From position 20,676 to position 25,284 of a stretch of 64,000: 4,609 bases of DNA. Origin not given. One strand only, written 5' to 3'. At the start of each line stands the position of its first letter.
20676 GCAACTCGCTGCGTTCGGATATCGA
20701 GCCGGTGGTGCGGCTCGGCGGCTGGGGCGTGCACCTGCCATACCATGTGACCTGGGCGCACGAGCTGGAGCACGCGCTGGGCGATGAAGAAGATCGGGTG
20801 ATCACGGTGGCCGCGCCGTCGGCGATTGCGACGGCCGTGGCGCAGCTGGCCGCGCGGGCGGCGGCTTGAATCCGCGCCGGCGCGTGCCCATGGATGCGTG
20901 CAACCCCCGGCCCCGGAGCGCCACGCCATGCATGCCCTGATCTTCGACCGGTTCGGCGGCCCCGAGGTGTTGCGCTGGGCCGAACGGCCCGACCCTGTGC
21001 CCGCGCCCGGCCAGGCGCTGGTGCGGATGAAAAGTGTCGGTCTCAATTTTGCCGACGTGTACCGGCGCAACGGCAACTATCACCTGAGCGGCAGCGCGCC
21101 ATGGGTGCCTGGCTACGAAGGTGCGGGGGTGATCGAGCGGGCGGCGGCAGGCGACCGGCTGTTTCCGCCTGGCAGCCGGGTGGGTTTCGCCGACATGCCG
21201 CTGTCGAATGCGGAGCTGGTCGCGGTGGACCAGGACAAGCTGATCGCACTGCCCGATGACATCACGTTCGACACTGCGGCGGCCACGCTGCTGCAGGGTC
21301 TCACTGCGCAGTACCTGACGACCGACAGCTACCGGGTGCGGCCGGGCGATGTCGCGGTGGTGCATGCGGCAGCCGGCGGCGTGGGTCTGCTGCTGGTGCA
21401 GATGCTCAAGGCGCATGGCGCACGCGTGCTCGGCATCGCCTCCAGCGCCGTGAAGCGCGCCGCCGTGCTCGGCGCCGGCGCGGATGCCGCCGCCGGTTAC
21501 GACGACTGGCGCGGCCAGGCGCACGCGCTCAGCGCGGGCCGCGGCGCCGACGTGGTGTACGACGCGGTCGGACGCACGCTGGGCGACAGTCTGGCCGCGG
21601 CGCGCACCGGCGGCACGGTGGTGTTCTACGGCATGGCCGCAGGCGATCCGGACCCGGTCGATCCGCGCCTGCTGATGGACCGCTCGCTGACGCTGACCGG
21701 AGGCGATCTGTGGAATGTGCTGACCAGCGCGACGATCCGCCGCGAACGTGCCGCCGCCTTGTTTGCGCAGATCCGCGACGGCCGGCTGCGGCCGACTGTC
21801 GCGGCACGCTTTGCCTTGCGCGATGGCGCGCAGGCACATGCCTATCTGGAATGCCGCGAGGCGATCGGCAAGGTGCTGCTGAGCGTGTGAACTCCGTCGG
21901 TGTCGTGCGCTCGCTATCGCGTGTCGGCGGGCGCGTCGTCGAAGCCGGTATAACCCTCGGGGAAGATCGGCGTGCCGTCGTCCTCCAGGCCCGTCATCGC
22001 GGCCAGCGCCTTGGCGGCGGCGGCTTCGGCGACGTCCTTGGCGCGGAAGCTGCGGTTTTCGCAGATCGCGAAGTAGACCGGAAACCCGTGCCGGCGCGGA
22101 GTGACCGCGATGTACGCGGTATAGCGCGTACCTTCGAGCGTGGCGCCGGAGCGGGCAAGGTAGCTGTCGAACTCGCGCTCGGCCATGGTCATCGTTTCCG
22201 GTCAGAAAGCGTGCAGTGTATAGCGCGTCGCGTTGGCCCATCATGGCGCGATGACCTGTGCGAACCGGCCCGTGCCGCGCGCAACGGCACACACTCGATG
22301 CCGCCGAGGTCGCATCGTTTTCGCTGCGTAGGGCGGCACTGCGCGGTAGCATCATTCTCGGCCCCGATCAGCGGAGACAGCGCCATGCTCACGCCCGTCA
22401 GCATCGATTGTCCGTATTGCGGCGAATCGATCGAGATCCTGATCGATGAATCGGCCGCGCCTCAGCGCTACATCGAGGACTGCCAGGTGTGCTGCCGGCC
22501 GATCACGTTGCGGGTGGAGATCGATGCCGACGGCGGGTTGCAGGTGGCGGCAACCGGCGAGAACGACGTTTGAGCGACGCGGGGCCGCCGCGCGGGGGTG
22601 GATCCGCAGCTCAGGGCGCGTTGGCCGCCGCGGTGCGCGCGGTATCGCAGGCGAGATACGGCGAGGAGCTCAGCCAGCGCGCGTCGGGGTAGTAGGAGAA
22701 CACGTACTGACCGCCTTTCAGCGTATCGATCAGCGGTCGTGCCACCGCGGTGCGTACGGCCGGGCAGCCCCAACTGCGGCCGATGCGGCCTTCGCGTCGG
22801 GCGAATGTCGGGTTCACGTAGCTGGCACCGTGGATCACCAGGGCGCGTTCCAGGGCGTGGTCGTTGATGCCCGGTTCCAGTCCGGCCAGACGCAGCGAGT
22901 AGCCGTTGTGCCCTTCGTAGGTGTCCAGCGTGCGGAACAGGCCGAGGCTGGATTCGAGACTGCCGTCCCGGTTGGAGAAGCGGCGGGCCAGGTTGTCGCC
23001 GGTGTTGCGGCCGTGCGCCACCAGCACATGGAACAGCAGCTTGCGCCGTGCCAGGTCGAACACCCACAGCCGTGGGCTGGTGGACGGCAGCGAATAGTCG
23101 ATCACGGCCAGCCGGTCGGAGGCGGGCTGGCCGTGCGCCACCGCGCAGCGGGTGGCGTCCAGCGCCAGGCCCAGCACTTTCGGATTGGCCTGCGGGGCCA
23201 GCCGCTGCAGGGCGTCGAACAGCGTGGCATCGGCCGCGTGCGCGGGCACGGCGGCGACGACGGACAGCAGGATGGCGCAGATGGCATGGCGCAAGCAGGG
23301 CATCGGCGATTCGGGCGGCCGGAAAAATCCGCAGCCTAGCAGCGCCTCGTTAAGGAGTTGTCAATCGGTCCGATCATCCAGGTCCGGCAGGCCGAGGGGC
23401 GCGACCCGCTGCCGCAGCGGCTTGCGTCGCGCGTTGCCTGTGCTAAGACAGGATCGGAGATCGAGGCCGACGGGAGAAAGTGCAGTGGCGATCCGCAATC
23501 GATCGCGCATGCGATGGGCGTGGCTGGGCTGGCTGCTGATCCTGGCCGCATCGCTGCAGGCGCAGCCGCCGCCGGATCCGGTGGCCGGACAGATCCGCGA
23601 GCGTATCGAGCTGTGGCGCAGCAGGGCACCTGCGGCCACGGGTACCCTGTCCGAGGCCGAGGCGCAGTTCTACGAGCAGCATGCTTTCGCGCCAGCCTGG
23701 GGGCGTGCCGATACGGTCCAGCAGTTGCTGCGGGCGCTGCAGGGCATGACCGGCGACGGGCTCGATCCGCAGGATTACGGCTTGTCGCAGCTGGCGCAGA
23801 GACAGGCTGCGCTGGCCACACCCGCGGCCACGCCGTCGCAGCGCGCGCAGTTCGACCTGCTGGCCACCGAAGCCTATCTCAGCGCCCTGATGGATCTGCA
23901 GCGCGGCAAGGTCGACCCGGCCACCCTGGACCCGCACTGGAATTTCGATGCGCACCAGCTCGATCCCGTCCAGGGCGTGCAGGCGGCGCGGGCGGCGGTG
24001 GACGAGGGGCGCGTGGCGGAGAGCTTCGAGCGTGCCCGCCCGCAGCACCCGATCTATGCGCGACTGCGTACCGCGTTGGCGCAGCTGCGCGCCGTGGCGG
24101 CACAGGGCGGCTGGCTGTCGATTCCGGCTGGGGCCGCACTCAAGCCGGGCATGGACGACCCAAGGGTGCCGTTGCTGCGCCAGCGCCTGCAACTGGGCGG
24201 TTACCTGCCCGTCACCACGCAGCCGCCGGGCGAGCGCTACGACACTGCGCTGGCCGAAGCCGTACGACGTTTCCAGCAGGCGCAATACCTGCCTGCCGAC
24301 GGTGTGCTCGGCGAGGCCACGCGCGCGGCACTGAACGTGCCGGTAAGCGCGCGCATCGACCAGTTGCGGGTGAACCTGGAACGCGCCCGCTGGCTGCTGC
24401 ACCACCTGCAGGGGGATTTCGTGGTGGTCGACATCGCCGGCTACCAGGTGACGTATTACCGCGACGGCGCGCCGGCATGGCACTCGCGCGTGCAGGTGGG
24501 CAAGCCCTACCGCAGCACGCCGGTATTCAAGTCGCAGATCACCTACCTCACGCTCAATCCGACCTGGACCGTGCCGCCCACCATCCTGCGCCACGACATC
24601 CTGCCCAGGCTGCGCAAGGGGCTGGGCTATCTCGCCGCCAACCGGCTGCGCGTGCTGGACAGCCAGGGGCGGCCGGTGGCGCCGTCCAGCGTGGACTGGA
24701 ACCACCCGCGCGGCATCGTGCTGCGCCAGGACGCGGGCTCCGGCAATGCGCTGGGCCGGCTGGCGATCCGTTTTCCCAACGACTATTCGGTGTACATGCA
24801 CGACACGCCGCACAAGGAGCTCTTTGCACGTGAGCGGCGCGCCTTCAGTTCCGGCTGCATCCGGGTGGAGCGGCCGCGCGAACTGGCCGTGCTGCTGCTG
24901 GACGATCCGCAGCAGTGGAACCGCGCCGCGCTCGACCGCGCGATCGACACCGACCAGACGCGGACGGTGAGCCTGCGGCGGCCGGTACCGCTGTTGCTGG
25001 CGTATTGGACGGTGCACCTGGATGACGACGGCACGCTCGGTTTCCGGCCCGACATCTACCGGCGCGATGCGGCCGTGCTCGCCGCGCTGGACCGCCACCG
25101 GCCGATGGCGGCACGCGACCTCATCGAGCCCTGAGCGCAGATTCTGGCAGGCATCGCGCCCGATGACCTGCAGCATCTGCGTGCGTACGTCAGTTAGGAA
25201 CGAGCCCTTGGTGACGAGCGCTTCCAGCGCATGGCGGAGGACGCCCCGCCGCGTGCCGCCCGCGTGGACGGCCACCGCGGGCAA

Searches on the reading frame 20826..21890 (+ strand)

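Call 60: search_protein_families(library=pfam, proteins=[window:20826-21890:+], max_evalue=0.001)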
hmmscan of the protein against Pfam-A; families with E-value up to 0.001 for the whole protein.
window:20826-21890:+ (354 aa): 3 families
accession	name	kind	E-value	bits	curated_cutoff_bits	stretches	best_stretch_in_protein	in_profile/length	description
PF00107.32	ADH_zinc_N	-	1.2e-21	77.4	31.8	1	185-292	1-111/129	Zinc-binding dehydrogenase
PF13602.12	ADH_zinc_N_2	-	5.3e-16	60.2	27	1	218-352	2-134/134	Zinc-binding dehydrogenase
PF08240.17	ADH_N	-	1.2e-10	41.9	23.5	1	61-169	2-97/104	Alcohol dehydrogenase GroES-like domain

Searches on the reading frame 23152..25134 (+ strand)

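Call 60: search_protein_families(library=pfam, proteins=[window:23152-25134:+], max_evalue=0.001)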
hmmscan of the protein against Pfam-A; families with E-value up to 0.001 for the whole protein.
window:23152-25134:+ (660 aa): 3 families
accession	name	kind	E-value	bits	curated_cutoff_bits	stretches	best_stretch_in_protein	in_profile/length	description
PF20142.4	Scaffold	-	1.2e-30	107.4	24.6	1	171-309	4-139/139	Scaffold domain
PF03734.19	YkuD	-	1.9e-22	80.9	23.4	1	423-581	3-137/146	L,D-transpeptidase catalytic domain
PF01471.23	PG_binding_1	-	2.3e-12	47.3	23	1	337-394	3-57/57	Putative peptidoglycan binding domain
